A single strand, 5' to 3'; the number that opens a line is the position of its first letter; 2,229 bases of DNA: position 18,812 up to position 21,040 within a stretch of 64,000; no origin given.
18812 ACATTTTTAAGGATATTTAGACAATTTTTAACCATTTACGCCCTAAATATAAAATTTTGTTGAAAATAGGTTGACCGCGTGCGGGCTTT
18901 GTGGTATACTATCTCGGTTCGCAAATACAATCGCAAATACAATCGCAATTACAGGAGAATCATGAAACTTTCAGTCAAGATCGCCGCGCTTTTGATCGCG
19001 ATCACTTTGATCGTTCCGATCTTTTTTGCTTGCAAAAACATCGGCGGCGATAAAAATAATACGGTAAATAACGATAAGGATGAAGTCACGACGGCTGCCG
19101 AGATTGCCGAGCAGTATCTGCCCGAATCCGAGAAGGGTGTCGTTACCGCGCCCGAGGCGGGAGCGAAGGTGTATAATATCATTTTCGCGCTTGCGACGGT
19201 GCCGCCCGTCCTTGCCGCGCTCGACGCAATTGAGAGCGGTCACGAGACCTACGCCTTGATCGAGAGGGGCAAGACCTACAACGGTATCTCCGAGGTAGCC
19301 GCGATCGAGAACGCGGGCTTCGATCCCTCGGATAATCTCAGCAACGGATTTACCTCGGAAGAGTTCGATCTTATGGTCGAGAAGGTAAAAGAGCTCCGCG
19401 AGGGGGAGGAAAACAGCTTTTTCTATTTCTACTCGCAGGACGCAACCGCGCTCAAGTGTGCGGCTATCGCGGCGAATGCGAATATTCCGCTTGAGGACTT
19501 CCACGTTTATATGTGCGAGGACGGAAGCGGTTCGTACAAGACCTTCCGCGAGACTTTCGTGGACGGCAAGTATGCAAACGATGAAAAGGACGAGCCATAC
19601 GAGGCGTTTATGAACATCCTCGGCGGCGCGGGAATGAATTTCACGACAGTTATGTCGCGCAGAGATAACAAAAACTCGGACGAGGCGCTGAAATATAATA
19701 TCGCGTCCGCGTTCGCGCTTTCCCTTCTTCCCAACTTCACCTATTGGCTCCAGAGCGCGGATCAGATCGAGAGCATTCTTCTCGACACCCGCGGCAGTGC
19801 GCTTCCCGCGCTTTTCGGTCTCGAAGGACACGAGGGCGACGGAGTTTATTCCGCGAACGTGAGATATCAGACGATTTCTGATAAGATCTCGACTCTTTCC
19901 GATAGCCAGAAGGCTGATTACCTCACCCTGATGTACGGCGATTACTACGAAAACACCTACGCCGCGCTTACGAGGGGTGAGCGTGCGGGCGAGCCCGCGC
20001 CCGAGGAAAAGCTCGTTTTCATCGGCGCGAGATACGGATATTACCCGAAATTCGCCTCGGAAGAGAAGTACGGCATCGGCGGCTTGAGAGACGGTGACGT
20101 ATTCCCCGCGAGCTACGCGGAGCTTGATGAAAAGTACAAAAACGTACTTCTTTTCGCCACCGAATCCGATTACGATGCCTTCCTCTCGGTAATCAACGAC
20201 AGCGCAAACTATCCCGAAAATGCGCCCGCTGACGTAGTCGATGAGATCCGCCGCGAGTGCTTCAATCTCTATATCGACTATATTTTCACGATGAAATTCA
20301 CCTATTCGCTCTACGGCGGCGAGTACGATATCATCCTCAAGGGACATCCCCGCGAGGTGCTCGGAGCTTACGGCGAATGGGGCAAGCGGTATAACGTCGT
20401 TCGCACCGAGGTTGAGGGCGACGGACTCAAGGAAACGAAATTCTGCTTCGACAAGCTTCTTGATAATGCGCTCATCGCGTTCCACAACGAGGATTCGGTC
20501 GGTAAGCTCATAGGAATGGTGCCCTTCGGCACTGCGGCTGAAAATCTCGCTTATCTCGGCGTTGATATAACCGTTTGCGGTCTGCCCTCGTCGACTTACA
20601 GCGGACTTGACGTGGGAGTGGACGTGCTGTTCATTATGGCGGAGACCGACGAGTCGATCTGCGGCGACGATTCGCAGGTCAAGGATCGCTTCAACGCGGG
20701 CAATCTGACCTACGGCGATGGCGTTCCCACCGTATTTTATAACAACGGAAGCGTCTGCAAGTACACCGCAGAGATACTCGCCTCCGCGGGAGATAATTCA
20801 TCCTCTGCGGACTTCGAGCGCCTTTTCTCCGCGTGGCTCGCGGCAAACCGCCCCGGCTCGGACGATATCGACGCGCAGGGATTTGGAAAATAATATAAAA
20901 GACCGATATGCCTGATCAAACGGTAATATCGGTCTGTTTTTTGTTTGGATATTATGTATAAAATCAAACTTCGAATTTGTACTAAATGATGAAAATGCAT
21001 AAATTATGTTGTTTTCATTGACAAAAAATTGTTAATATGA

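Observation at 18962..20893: Surface lipoprotein carrying the GT80 (Pasteurella PmST1-type) sialyltransferase motif set in a Gram-positive anaerobe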

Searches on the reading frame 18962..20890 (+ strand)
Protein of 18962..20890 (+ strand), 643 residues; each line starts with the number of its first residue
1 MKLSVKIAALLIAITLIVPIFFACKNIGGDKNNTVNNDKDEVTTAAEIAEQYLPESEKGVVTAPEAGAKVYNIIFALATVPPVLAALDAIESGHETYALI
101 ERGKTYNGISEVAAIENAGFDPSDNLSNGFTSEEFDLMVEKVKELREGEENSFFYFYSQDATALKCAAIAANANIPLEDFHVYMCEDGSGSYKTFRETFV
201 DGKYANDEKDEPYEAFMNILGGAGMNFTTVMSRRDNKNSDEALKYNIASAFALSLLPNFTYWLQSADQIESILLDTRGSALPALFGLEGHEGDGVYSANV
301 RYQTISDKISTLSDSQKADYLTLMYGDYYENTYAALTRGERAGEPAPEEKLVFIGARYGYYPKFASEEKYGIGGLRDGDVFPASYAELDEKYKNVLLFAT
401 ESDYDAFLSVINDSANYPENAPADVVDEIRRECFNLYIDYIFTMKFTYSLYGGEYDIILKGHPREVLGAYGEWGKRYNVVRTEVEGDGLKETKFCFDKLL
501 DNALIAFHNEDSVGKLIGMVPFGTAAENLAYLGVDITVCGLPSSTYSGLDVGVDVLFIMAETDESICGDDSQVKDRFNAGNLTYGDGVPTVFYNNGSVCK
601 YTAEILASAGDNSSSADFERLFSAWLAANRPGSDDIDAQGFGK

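Call 4: search_protein_families(library=pfam, proteins=[window:18962-20890:+], max_evalue=10)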
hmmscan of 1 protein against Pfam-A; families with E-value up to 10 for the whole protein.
window:18962-20890:+ (643 aa): 0 families

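Call 5: search_protein_families(library=ncbifam, proteins=[window:18962-20890:+], max_evalue=10)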
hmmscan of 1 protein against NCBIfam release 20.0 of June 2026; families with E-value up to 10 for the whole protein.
window:18962-20890:+ (643 aa): 0 families

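Call 6: search_solved_structures(query=window:18962-20890:+, max_evalue=10, show_alignments=3)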
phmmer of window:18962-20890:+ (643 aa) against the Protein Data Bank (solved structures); distinct sequences matched with E-value up to 10: 0.

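Call 7: find_homologous_proteins(query=window:18962-20890:+, max_evalue=0.001)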
Query window:18962-20890:+ (643 aa): 258 proteins with E <= 0.001 among 8000 candidates; the best 120 are listed.
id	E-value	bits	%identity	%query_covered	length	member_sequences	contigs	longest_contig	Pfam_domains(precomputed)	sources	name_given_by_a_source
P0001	0.0e+0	1333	91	100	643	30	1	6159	-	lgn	-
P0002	0.0e+0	1280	88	100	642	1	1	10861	-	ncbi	-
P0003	0.0e+0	1247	86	100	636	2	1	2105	-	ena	-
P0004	0.0e+0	1220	83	100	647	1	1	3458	-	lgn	-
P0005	0.0e+0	1217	83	100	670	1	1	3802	-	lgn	-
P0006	0.0e+0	1208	83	100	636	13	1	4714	-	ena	-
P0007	2.4e-295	999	69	100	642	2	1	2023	-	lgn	-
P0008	2.7e-291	986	69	100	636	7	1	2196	-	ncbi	-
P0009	8.0e-290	981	68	100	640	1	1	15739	-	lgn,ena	-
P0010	3.4e-289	979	68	100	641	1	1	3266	-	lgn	-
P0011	8.5e-289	978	69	100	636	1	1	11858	-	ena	-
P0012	1.6e-288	977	69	100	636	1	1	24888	-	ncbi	-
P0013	2.5e-288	976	67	100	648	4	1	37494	-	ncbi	-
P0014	4.5e-288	975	68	100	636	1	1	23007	-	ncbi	-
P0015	3.8e-287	972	67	100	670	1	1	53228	-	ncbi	-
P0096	6.6e-191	654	52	91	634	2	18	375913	-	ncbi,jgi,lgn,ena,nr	ncbi:MAG: hypothetical protein E7352_07190 [Clostridiales bacterium]|nr:hypothetical protein [Clostr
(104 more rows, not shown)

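Call 10: search_solved_structures(query=A1, max_evalue=10, show_alignments=3)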
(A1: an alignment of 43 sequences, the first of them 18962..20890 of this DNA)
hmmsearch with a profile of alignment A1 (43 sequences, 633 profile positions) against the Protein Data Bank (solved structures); distinct sequences matched with E-value up to 10: 0.

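Call 20: find_related_loci(query=A1, collection=genome_contigs, flank=6000)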
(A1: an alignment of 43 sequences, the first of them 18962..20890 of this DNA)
Query A1 (643 aa) in genome_contigs; peptide patterns used: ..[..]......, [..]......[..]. (x = any residue, [..] = any of these).
83 stretches matched a pattern; 73 encode a relative of the query (tblastn E <= 1e-3); 70 distinct loci.
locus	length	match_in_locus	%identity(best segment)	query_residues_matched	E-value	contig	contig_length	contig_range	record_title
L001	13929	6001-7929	91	1-643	0e+0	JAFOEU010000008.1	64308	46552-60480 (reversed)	MAG: Clostridia bacterium isolate RGIG402 Dairy_cattle_Colon-5__c52256, whole genome shotgun sequence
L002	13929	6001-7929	90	1-643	0e+0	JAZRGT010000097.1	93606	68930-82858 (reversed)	MAG: Eubacteriales bacterium isolate T1900045487_YK20190181.MAGScoT_cleanbin_000034 SGB_7356_k141_2768330, whole genome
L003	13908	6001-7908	69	1-643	0e+0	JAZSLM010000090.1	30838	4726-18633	MAG: Eubacteriales bacterium isolate T1900044557_TS20190023.MAGScoT_cleanbin_000114 SGB_322_k141_538170, whole genome sh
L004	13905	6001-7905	68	1-643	0e+0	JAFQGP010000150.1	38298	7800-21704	MAG: Clostridia bacterium isolate RGIG1801 Goat_Cecum-4__c932457, whole genome shotgun sequence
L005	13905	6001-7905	67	1-643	0e+0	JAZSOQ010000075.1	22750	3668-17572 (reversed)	MAG: Eubacteriales bacterium isolate T1900044548_TS20190014.MAGScoT_cleanbin_000077 SGB_169_k141_2914683, whole genome s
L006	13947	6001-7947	65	1-643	0e+0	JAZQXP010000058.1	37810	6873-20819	MAG: Eubacteriales bacterium isolate T1900045161_TC20190155.MAGScoT_cleanbin_000078 SGB_5076_k141_1104816, whole genome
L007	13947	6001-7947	65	1-643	0e+0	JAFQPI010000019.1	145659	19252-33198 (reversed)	MAG: Clostridia bacterium isolate RGIG2028 Goat_Colon-1__c364372, whole genome shotgun sequence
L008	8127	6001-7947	65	1-643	0e+0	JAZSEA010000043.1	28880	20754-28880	MAG: Eubacteriales bacterium isolate T1900044594_TS20190060.MAGScoT_cleanbin_000007 SGB_645_k141_63759, whole genome sho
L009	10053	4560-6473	68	1-643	0e+0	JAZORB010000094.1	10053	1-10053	MAG: Eubacteriales bacterium isolate T1900045563_YK20190257.MAGScoT_cleanbin_000033 SGB_7919_k141_596936, whole genome s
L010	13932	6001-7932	62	1-643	0e+0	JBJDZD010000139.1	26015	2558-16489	MAG: Eubacteriales bacterium isolate LOHA14_bin.037 NODE_812_length_26015_cov_6.994838, whole genome shotgun sequence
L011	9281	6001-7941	64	1-641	0e+0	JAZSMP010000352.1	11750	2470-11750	MAG: Eubacteriales bacterium isolate T1900044553_TS20190019.MAGScoT_cleanbin_000031 SGB_266_k141_2251547, whole genome s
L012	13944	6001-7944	64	1-642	0e+0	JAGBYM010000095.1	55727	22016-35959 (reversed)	MAG: Clostridia bacterium isolate RGIG9562 Yak_Colon-3__c659310, whole genome shotgun sequence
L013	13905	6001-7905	68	1-643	0e+0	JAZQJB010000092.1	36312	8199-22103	MAG: Eubacteriales bacterium isolate T1900044621_TS20190087.MAGScoT_cleanbin_000038 SGB_892_k141_758543, whole genome sh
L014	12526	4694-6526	53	1-641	0e+0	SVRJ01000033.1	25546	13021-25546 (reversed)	MAG: Oscillospiraceae bacterium isolate SIG640 NODE_8114_length_25546_cov_1.649986, whole genome shotgun sequence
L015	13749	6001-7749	55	64-641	0e+0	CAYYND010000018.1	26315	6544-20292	MAG TPA_asm: uncultured Lachnospiraceae bacterium isolate SRP350583_co1_358 genome assembly, contig: NODE_3071_length_26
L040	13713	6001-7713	43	70-641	1e-146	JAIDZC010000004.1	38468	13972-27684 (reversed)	MAG: Anaeroplasmataceae bacterium isolate SC0377_S7_4 SC0377_S7_4_contig_4, whole genome shotgun sequence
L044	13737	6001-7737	41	69-641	3e-140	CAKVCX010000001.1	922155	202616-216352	MAG: uncultured Bacilli bacterium isolate REFINED_METABAT215_TOP10_CONTIGS_1500_ASSEMBLY_K77_MERGED__Hadza_MoBio_hadza-A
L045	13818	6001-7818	41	40-640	2e-139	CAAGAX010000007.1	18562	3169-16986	MAG TPA_asm: Acholeplasmatales bacterium, isolate HGM09208, WGS project CAAGAX010000000 data, contig: SRS476035_64_k119_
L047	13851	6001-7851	41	44-641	2e-134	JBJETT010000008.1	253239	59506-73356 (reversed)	MAG: Christensenellales bacterium isolate SARD02_bin.019 NODE_5_length_253239_cov_21.134957, whole genome shotgun sequen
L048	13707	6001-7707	41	65-640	6e-132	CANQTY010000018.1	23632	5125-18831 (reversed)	MAG: uncultured Bacilli bacterium isolate Lapin-008__bin59 genome assembly, contig: Lapin-008__NODE_2460_length_23632_co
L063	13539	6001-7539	31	69-600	4e-64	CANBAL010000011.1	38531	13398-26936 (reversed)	MAG TPA_asm: uncultured Clostridia bacterium isolate SRR15322609_bin.15_metawrap_v1.3_MAG genome assembly, contig: NODE.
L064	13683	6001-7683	40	70-631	2e-123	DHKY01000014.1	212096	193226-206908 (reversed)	MAG TPA_asm: Bacillales bacterium UBA4682 UBA4682_contig_1142, whole genome shotgun sequence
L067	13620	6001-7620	33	69-629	1e-81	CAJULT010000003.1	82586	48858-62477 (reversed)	MAG TPA_asm: uncultured Christensenellaceae bacterium isolate MGBC157384 genome assembly, contig: MGBC157384.3, whole ge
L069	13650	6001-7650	33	72-628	2e-84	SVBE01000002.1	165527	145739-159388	MAG: Erysipelotrichaceae bacterium isolate SIG220 NODE_8_length_165527_cov_10.254578, whole genome shotgun sequence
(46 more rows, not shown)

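Call 26: predict_structure(alignment_id=A1)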
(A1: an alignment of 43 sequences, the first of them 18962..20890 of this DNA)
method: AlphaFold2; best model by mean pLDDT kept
length: 643 residues; sequences in the alignment: 43
mean_pLDDT: 85.3   pTM: 0.81
mean pLDDT of the five models: 85.3, 83.7, 82.1, 80.0, 78.4
residues with pLDDT >= 90: 352; 70-90: 211; 50-70: 41; < 50: 39
segments of 3 or more residues with pLDDT < 50: 21-57
pLDDT, mean of each block of 10 residues (from residue 1): 72 71 32 27 32 50 92 87 89 94 84 89 79 95 96 95 95 97 84 88 88 93 94 96 92 92 82 82 74 65 81 88 83 89 94 91 95 92 97 98 98 95 95 98 98 95 84 91 78 96 98 95 64 81 67 83 87 73 82 96 98 97 97 94 94
secondary structure, 60 per line:
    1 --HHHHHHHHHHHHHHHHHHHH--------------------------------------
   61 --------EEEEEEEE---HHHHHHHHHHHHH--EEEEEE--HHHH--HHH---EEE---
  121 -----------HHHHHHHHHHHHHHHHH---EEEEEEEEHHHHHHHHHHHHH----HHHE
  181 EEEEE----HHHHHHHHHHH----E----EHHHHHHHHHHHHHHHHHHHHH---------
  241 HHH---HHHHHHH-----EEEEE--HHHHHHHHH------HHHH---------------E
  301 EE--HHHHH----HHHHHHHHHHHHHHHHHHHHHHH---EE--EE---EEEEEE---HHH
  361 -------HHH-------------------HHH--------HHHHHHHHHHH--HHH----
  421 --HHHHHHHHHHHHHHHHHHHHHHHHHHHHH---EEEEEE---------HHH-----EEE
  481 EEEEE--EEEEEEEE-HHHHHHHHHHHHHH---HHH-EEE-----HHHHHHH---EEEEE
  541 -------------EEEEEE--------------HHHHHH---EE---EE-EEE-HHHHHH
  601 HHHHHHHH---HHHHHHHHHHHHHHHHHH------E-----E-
elements in order: H3-22 E69-76 H80-92 E95-100 H103-106 E115-117 H132-148 E152-159 H160-172 E180-185 H190-200 H211-231 H247-253 E259-263 H266-274 H281-284 E300-302 H305-309 H314-336 E349-354 H401-411 H423-451 E455-460 E478-485 E488-495 H497-510 E518-520 H526-532 E536-540 E554-559 H574-579 E591-593 H595-608 H612-629

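Call 28: fold_search(model_id=the predicted structure, library=pdb)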
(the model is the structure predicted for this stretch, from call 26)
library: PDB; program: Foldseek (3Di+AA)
matches with E <= 10: 971; with E <= 0.001: 17
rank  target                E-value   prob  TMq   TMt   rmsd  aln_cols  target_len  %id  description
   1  2zwi_B                8.7e-11  1.00  0.40  0.64   9.9       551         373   11  Crystal structure of alpha/beta-Galactoside alpha-2,3-Sialyltransferase from a Luminous Marine Bacterium, <I>Photobact (released 2009-06-09)
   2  4r83_A                8.1e-10  1.00  0.41  0.53   9.0       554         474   13  Crystal structure of Sialyltransferase from Photobacterium damsela (released 2014-12-03)
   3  4r83_B                2.0e-09  1.00  0.41  0.53   9.2       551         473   13  Crystal structure of Sialyltransferase from Photobacterium damsela (released 2014-12-03)
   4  2zwi_A                4.7e-09  1.00  0.40  0.65   8.5       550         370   12  Crystal structure of alpha/beta-Galactoside alpha-2,3-Sialyltransferase from a Luminous Marine Bacterium, <I>Photobact (released 2009-06-09)
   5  5wcn_A                3.2e-05  1.00  0.30  0.45  12.7       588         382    8  Structure of a bacterial polysialyltransferase in complex with CDP (released 2017-08-02)
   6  4neq                  1.0e-04  1.00  0.33  0.52  13.8       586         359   10  The structure of UDP-GlcNAc 2-epimerase from Methanocaldococcus jannaschii (released 2014-04-23)
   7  1f6d_B                1.1e-04  1.00  0.32  0.49  15.0       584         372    8  THE STRUCTURE OF UDP-N-ACETYLGLUCOSAMINE 2-EPIMERASE FROM E. COLI. (released 2000-12-13)
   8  7vza_C                2.3e-04  1.00  0.30  0.48  16.0       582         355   10  The crystal structure of Non-hydrolyzing UDPGlcNAc 2-epimerase in complex with UDP (released 2022-11-16)
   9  7vza_A                2.7e-04  1.00  0.31  0.47  15.9       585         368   10  The crystal structure of Non-hydrolyzing UDPGlcNAc 2-epimerase in complex with UDP (released 2022-11-16)
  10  7vza_D                2.8e-04  1.00  0.30  0.47  15.8       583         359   10  The crystal structure of Non-hydrolyzing UDPGlcNAc 2-epimerase in complex with UDP (released 2022-11-16)
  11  8i94_B                4.3e-04  1.00  0.31  0.42  14.2       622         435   10  Structure of flavone 4'-O-glucoside 7-O-glucosyltransferase from Nemophila menziesii, complex with luteolin (released 2024-02-14)
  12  3dzc_A                4.8e-04  1.00  0.34  0.52  12.4       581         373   10  2.35 Angstrom resolution structure of WecB (VC0917), a UDP-N-acetylglucosamine 2-epimerase from Vibrio cholerae. (released 2008-08-12)
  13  7vza_G                4.8e-04  1.00  0.30  0.47  16.1       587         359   10  The crystal structure of Non-hydrolyzing UDPGlcNAc 2-epimerase in complex with UDP (released 2022-11-16)
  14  8znk_A                4.8e-04  1.00  0.32  0.42  13.9       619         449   10  chromone glycosyltransferase (UGT93BB1,SdUGT2) (released 2025-02-19)
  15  7vza_H                5.1e-04  1.00  0.31  0.48  15.9       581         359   10  The crystal structure of Non-hydrolyzing UDPGlcNAc 2-epimerase in complex with UDP (released 2022-11-16)
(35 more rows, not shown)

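Call 30: search_protein_representatives(alignment_id=A1)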
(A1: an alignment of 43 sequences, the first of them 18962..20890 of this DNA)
Query: 43 sequences, 633 profile positions. Proteins with E-value up to 0.001 (for the whole library): 122; up to 1e-10: 85; up to 1e-30: 56. The best 122 are listed.
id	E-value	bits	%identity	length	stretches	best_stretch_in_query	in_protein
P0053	0.0e+00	1037.3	-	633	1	1-633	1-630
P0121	1.9e-215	733.8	-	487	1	156-632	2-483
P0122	2.3e-209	713.8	-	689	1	48-631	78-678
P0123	4.4e-198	676.5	-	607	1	56-630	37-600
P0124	6.4e-195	666.0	-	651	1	4-631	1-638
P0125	3.7e-176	604.0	-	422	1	1-440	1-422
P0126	1.8e-170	585.3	-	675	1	55-632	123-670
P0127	2.6e-168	578.1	-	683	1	55-631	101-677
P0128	2.7e-166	571.4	-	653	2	199-633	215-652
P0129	5.5e-163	560.5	-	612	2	192-598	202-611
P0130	1.1e-161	556.2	-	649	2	199-632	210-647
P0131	8.4e-151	520.3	-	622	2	200-632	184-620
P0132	9.3e-151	520.1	-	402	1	1-369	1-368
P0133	1.3e-148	513.1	-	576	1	61-620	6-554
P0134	2.7e-143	495.5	-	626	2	208-633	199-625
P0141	1.8e-120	420.0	-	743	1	24-618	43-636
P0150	1.6e-90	321.1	-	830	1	59-616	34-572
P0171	6.2e-36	140.8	-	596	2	60-324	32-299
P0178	3.1e-27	112.1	-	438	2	120-352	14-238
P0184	2.5e-22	95.9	-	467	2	56-263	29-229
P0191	2.4e-16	76.1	-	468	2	56-305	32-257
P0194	1.1e-14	70.6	-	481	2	55-258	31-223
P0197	5.0e-14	68.4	-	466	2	53-263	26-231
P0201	1.2e-11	60.6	-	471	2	58-285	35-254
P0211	2.3e-07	46.4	-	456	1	56-256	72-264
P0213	8.7e-07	44.5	-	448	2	55-255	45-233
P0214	1.3e-06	44.0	-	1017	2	133-257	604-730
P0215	2.1e-06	43.3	-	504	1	45-293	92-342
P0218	8.3e-06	41.3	-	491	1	49-261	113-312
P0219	9.8e-06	41.0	-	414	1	59-258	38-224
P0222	1.4e-05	40.5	-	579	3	102-192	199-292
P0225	2.1e-05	39.9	-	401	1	53-304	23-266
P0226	2.9e-05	39.5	-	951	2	49-261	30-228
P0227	5.5e-05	38.6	-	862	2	57-255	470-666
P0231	2.6e-04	36.4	-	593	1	56-272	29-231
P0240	8.8e-04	34.6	-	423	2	54-274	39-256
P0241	9.8e-04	34.4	-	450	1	54-210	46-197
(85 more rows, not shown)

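Call 31: search_protein_families(library=pfam, proteins=[P0184, P0191, P0194, P0197, P0201, P0211, P0213, P0219, P0225, P0240], max_evalue=0.01)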
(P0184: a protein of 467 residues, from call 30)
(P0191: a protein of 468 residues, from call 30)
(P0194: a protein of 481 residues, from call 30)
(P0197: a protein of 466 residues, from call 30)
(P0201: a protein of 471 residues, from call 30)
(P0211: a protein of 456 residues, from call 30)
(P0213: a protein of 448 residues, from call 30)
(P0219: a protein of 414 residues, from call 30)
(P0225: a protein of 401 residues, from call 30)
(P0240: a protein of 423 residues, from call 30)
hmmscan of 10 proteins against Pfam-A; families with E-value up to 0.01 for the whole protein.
P0184 (467 aa): 0 families

P0191 (468 aa): 2 families
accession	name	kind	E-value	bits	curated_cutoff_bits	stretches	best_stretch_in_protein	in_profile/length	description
PF07388.17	A-2_8-polyST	-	0.00066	19.8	23.3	0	62-336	52-250/316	Alpha-2,8-polysialyltransferase (POLYST)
PF11477.14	PM0188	-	0.0026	17.2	25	0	376-422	311-357/390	Sialyltransferase PMO188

P0194 (481 aa): 0 families

P0197 (466 aa): 2 families
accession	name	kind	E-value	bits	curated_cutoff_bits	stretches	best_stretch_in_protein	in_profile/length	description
PF11477.14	PM0188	-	4.3e-05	23.1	25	0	374-420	311-357/390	Sialyltransferase PMO188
PF13739.11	PdaC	-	0.00056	21.4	29.1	1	215-304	5-94/95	Deacetylase PdaC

P0201 (471 aa): 0 families

P0211 (456 aa): 1 family
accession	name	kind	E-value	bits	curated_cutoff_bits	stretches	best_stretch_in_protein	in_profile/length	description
PF11477.14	PM0188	-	2e-08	34.1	25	1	369-434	289-357/390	Sialyltransferase PMO188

P0213 (448 aa): 1 family
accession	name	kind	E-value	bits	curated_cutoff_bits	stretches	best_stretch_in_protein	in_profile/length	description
PF11477.14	PM0188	-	0.0071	15.8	25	0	340-388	287-330/390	Sialyltransferase PMO188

P0219 (414 aa): 1 family
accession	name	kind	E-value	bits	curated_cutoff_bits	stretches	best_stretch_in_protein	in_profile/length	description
PF11477.14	PM0188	-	0.00094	18.7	25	1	324-389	287-355/390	Sialyltransferase PMO188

P0225 (401 aa): 0 families

P0240 (423 aa): 1 family
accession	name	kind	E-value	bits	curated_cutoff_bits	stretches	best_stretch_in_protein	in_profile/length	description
PF11477.14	PM0188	-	0.00024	20.6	25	1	320-401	277-360/390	Sialyltransferase PMO188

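Call 32: search_protein_families(library=pfam, proteins=[P0171, P0178, P0214, P0215, P0218, P0222, P0226, P0227, P0231, P0241], max_evalue=0.01)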
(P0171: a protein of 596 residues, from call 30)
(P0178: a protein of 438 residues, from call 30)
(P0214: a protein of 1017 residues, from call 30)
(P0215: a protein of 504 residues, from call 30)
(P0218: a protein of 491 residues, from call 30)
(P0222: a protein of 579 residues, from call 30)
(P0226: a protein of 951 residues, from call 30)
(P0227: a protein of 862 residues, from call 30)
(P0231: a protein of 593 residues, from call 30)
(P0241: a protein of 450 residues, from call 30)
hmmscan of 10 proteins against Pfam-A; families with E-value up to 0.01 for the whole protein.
P0171 (596 aa): 0 families

P0178 (438 aa): 0 families

P0214 (1017 aa): 2 families
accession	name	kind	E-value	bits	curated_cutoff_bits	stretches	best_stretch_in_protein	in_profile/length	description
PF11477.14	PM0188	-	1.5e-10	41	25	2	393-469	285-359/390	Sialyltransferase PMO188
PF24810.1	RBD_LARS1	-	1.8e-05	25.1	27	0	570-606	21-57/75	Leucine--tRNA ligase, RagD-binding domain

P0215 (504 aa): 0 families

P0218 (491 aa): 1 family
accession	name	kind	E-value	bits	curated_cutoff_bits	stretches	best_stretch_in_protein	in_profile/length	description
PF13004.13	BACON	-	6.1e-07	29.8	25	1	64-114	7-60/61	Putative binding domain, N-terminal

P0222 (579 aa): 1 family
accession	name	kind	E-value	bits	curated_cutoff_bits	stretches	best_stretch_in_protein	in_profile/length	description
PF11477.14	PM0188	-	6.4e-05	22.5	25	1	365-514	209-351/390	Sialyltransferase PMO188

P0226 (951 aa): 2 families
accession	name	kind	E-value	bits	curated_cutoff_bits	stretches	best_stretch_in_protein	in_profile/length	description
PF00395.25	SLH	-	5.3e-14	52.4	20.8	1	768-809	2-44/44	S-layer homology domain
PF12733.13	Cadherin-like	-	2.4e-08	34.8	24.2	1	457-535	17-88/89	Cadherin-like beta sandwich domain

P0227 (862 aa): 3 families
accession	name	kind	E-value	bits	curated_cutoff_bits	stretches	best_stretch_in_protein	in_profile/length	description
PF09479.16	Flg_new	-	2.2e-25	89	27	2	30-74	1-43/65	Listeria-Bacteroides repeat domain (List_Bact_rpt)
PF18998.6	Flg_new_2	-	2.7e-05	24.5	23.6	0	342-380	9-46/73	Divergent InlB B-repeat domain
PF07388.17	A-2_8-polyST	-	0.0022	18.1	23.3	1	582-825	121-304/316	Alpha-2,8-polysialyltransferase (POLYST)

P0231 (593 aa): 2 families
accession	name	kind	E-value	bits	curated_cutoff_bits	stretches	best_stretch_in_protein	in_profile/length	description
PF00395.25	SLH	-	1.6e-27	95.6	20.8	3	414-455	2-44/44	S-layer homology domain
PF07388.17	A-2_8-polyST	-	6.5e-09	36.2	23.3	1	95-371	79-303/316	Alpha-2,8-polysialyltransferase (POLYST)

P0241 (450 aa): 0 families
